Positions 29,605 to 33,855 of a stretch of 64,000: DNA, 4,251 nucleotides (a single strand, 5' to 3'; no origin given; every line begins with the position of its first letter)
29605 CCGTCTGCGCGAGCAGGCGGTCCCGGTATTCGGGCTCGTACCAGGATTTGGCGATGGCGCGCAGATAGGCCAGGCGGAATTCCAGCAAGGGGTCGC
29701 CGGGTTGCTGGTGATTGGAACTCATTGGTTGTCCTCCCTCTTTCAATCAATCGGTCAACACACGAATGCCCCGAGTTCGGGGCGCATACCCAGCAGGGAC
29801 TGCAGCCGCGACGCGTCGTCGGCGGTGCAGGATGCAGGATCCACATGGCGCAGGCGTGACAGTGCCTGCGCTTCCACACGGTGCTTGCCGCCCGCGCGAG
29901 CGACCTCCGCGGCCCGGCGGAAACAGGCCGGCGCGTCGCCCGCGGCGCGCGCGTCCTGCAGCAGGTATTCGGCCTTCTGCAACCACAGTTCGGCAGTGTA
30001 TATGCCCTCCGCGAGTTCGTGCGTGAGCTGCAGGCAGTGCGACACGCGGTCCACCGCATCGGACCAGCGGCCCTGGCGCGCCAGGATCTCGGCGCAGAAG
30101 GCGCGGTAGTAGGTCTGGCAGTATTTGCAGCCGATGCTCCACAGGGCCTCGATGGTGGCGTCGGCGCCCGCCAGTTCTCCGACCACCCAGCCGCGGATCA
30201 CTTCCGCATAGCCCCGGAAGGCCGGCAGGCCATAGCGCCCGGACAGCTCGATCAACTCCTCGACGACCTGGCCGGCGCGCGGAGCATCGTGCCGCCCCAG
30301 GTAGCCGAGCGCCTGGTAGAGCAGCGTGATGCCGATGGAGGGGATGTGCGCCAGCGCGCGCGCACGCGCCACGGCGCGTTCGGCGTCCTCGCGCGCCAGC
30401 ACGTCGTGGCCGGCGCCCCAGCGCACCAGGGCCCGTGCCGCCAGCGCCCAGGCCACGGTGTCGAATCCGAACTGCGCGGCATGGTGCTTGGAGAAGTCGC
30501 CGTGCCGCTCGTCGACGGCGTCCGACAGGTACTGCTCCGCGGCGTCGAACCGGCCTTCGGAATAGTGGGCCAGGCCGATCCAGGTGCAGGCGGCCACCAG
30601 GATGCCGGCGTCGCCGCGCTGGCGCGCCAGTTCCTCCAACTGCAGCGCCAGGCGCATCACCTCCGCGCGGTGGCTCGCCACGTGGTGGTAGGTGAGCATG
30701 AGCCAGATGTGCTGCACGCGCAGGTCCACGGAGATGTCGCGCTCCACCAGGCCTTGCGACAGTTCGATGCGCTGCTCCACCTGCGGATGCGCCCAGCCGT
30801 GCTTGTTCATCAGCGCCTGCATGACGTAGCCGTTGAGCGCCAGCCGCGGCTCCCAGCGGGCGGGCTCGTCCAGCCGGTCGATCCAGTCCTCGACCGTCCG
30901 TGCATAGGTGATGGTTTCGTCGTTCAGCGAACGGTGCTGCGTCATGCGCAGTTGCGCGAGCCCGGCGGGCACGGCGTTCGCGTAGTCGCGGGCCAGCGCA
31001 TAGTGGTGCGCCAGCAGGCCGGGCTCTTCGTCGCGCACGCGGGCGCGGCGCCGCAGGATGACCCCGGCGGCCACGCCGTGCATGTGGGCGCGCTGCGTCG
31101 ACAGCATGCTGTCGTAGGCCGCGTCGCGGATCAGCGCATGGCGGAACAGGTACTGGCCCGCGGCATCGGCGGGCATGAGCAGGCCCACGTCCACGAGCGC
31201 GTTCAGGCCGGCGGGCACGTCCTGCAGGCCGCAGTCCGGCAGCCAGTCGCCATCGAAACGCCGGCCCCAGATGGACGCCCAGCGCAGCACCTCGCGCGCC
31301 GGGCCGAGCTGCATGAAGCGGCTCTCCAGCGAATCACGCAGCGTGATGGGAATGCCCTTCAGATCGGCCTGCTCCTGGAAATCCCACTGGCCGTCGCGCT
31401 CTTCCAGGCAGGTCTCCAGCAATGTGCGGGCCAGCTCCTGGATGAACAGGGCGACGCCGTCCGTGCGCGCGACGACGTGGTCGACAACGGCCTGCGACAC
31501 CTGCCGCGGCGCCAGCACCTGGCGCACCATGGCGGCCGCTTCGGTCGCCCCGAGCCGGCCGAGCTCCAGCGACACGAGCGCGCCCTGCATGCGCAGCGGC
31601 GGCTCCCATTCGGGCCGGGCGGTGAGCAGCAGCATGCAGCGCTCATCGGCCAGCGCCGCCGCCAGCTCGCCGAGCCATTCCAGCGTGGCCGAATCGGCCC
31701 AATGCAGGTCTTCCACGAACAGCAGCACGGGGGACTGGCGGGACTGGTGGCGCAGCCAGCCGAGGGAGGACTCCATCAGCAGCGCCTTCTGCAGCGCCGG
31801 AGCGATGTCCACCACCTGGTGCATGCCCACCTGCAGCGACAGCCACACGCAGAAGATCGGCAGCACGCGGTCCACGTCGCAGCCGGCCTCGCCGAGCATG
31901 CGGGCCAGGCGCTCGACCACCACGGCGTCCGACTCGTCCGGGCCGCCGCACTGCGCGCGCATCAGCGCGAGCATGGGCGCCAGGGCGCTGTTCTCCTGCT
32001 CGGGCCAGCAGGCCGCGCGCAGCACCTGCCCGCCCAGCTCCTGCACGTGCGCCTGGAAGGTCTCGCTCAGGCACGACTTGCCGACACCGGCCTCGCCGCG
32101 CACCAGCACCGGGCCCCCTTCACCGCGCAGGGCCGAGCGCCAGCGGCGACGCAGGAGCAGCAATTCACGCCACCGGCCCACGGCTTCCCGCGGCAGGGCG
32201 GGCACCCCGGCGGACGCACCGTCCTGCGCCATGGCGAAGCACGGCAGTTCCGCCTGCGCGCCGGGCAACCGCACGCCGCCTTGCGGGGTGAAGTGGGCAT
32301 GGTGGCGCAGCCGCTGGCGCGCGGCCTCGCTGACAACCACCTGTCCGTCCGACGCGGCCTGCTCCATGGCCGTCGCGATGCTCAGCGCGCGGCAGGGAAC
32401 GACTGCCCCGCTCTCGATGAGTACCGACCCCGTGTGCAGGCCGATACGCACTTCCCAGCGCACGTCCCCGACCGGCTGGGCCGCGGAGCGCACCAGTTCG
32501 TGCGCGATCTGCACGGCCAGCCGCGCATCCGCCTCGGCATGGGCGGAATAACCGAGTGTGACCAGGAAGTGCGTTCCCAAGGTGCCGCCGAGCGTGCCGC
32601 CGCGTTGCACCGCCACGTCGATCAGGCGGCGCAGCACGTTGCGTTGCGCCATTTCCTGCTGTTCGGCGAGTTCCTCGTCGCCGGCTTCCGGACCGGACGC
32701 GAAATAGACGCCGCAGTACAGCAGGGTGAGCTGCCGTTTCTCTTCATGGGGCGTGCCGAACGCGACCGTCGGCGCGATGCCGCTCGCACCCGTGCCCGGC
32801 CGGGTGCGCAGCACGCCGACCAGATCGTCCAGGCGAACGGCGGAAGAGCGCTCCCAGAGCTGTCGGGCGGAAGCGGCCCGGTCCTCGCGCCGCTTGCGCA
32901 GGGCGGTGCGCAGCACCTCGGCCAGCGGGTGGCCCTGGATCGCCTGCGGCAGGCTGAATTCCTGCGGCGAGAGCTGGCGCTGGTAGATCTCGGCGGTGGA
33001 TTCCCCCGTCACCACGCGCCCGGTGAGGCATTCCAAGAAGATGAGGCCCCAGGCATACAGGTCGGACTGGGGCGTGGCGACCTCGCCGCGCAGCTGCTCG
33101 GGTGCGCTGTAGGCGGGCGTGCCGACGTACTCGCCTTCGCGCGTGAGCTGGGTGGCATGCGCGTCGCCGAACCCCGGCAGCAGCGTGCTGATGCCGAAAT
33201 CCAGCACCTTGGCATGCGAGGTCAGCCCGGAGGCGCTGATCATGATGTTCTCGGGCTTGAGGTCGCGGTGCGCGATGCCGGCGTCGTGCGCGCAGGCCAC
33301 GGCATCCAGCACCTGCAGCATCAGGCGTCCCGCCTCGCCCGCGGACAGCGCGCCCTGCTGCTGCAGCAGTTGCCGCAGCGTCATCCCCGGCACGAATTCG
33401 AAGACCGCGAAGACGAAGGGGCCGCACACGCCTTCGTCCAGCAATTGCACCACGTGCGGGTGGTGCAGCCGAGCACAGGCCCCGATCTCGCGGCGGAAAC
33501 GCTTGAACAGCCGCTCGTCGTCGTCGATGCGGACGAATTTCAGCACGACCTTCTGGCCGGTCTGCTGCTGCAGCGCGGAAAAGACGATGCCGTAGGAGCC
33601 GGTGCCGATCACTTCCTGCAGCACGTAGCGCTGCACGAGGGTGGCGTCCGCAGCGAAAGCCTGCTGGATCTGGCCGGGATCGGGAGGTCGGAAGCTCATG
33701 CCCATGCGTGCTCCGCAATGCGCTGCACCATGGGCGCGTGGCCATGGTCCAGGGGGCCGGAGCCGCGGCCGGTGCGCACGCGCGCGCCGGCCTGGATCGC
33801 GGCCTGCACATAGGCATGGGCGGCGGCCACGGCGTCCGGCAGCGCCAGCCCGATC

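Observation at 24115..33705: YcaO modification cluster wired to Ser/Thr-kinase / FHA signalling, with no dehydrogenase, protease, exporter or immunity gene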

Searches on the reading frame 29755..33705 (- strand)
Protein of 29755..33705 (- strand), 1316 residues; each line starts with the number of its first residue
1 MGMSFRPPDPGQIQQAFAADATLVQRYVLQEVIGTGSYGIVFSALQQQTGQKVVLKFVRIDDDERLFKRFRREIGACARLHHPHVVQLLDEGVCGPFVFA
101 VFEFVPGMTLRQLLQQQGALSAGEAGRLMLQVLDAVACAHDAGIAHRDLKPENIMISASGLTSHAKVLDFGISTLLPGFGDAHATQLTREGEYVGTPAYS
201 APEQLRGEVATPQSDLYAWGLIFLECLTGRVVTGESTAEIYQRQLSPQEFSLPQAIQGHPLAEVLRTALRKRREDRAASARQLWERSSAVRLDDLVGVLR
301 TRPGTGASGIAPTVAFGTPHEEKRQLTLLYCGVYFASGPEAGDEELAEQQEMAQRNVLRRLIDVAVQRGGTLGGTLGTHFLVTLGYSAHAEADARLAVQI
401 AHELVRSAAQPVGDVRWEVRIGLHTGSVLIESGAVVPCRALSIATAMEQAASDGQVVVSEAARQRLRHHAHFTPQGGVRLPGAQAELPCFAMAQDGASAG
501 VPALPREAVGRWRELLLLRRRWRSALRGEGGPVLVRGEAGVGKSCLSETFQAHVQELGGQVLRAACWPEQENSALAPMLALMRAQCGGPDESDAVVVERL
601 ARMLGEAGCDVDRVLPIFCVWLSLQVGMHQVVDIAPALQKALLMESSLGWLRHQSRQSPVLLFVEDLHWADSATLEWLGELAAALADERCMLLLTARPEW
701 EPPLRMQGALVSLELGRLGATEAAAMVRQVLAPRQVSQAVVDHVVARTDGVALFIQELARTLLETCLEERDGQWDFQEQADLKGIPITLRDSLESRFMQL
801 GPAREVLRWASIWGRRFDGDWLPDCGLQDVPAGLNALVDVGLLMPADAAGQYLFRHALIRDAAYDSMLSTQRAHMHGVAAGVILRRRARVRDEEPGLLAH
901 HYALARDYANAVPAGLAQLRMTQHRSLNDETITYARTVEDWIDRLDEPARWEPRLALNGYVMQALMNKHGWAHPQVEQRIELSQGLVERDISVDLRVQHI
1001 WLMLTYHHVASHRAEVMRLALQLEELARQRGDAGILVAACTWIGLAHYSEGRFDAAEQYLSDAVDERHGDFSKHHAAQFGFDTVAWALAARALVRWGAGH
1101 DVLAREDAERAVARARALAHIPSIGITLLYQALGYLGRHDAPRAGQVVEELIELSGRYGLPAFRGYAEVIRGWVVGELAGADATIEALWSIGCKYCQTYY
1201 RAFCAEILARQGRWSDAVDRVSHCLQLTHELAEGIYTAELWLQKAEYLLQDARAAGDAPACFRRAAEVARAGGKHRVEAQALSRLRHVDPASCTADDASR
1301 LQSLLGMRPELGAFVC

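Call 4: search_protein_families(library=ncbifam, proteins=[window:29755-33705:-], max_evalue=0.01)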
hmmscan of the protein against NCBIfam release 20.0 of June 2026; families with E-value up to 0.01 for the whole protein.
window:29755-33705:- (1316 aa): 14 families
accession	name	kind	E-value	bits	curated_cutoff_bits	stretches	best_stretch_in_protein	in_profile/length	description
TIGR03903.1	TOMM_kin_cyc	equivalog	0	1726.8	705.75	1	48-1288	1-1267/1267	TOMM system kinase/cyclase fusion protein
NF033483.0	PknB_PASTA_kin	equivalog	1.5e-61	209.1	450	1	22-287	4-265/563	Stk1 family PASTA domain-containing Ser/Thr kinase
NF047741.1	antiphage_MADS6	equivalog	2.8e-37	128.5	460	2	120-287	296-457/612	methylation-associated defense system protein kinase MAD6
NF052427.1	StpK7MSMEG_1200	equivalog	3.5e-32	111.7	900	1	20-231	2-207/601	serine/threonine protein kinase StpK7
NF009651.0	PRK13184.1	equivalog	7.9e-26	90.3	839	1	24-229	1-227/932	serine/threonine-protein kinase PknD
NF038150.1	lanthi_synth_IV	equivalog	5e-23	81.4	650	1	16-238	181-401/851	class IV lanthionine synthetase LanL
NF033442.0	BREX_PglW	equivalog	1e-18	66.6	990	1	19-174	506-661/1391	BREX system serine/threonine kinase PglW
NF053615.1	SerThrKinAfsKStmc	equivalog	1.4e-16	60.3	1300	1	32-229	20-209/809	protein serine/threonine kinase AfsK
NF038151.1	lanthi_synth_III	equivalog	6e-15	54.7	575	1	20-276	215-474/833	class III lanthionine synthetase LanKC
NF043056.1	T4SS_LegK1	equivalog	1.1e-11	44.1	550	1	68-222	123-279/516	Dot/Icm T4SS effector kinase LegK1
NF058632.1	SerThrKinPrkT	equivalog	2.4e-08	33.4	280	1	25-173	21-165/322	serine/threonine protein kinase PrkT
TIGR03724.2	arch_bud32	equivalog_domain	0.00022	20.8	125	1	101-174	71-132/193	KEOPS complex kinase/ATPase Bud32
NF011463.0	PRK14879.1-4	equivalog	0.0015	18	188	1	100-175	95-162/237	Kae1-associated kinase Bud32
NF041408.1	XopAU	subfamily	0.0019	17.8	450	1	126-159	331-364/498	XopAU family type III secretion system effector serine/threonine kinase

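Call 5: search_protein_families(library=pfam, proteins=[window:29755-33705:-], max_evalue=0.01)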
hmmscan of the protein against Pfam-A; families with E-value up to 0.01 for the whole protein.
window:29755-33705:- (1316 aa): 6 families
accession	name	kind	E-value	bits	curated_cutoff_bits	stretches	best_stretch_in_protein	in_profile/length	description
PF00069.31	Pkinase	-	1.3e-44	153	31.7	1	27-276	1-251/263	Protein kinase domain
PF07714.23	PK_Tyr_Ser-Thr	-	1.8e-24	86.9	23.1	1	29-277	3-249/258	Protein tyrosine and serine/threonine kinase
PF13191.12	AAA_16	-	2.2e-15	58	32.6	1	509-687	3-161/167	AAA ATPase domain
PF00211.25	Guanylate_cyc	-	2.4e-06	27.7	21.9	1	375-489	56-178/183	Adenylate and Guanylate cyclase catalytic domain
PF13401.12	AAA_22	-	0.0014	19.4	27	1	530-696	5-122/130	AAA domain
PF05729.18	NACHT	-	0.0021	18.4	26.7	0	671-731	103-164/167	NACHT domain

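Call 13: search_protein_families(library=padloc, proteins=[window:29755-33705:-], max_evalue=0.01)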
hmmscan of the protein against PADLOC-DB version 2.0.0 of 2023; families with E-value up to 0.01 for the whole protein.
window:29755-33705:- (1316 aa): 34 families (the best 25 are shown)
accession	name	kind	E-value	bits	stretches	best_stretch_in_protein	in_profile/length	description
PDLC04042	PD-T4-6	-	8e-65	217.4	1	21-289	5-271/292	-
PDLC04053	PD-T4-6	-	2.1e-57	193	1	22-290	6-271/311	-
PDLC04043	PD-T4-6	-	7.6e-55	184.8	1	22-298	12-285/452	-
PDLC04138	mad6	-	2.6e-53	179.9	1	21-286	47-309/659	mads_6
PDLC04061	PD-T4-6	-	3.6e-53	179.8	1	18-289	9-282/510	-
PDLC04047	PD-T4-6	-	1.8e-51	173.2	1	21-283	6-265/327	-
PDLC04054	PD-T4-6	-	2.9e-48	163.1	1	19-295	4-278/347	-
PDLC04060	PD-T4-6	-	1.3e-47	160.8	1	21-292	4-271/486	-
PDLC04039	PD-T4-6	-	2.2e-46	156.8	1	22-291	11-276/458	-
PDLC04057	PD-T4-6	-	8.6e-46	154.8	1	22-281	5-261/443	-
PDLC04048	PD-T4-6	-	2.5e-44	150.1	1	24-245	9-225/354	-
PDLC04041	PD-T4-6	-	1e-42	144.9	1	19-444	22-418/443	-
PDLC04052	PD-T4-6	-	3.4e-42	143.3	1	21-291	5-275/496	-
PDLC01088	C3a189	-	2.1e-41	140.3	1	30-248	2-222/840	kinase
PDLC04040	PD-T4-6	-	4.3e-37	126.1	1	33-282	2-257/547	-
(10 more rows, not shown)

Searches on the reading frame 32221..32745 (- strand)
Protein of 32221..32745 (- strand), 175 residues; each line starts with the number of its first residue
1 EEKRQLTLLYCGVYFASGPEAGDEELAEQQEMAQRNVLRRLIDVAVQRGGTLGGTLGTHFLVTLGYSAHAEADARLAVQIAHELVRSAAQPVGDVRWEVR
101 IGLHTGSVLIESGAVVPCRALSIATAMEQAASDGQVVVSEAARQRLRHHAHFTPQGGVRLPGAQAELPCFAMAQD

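Call 38: search_solved_structures(query=window:32221-32745:-, max_evalue=1, show_alignments=2)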
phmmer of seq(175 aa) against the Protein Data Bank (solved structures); distinct sequences matched with E-value up to 1: 5.
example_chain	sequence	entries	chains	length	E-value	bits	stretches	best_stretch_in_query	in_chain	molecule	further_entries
3mr7_A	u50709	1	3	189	3e-05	27.4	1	22-146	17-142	Adenylate/guanylate cyclase/hydrolase, alpha/beta fold family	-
2w01_A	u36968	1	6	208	0.075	16.4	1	35-112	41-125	ADENYLATE CYCLASE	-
8i4n_A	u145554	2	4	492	0.53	13.6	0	60-135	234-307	6-phosphogluconate dehydrogenase, decarboxylating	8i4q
6fht_A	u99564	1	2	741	0.65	13.4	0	38-112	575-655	Bacteriophytochrome,Adenylate cyclase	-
6ne4_B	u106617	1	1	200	1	12.7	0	107-151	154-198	Designed repeat binding protein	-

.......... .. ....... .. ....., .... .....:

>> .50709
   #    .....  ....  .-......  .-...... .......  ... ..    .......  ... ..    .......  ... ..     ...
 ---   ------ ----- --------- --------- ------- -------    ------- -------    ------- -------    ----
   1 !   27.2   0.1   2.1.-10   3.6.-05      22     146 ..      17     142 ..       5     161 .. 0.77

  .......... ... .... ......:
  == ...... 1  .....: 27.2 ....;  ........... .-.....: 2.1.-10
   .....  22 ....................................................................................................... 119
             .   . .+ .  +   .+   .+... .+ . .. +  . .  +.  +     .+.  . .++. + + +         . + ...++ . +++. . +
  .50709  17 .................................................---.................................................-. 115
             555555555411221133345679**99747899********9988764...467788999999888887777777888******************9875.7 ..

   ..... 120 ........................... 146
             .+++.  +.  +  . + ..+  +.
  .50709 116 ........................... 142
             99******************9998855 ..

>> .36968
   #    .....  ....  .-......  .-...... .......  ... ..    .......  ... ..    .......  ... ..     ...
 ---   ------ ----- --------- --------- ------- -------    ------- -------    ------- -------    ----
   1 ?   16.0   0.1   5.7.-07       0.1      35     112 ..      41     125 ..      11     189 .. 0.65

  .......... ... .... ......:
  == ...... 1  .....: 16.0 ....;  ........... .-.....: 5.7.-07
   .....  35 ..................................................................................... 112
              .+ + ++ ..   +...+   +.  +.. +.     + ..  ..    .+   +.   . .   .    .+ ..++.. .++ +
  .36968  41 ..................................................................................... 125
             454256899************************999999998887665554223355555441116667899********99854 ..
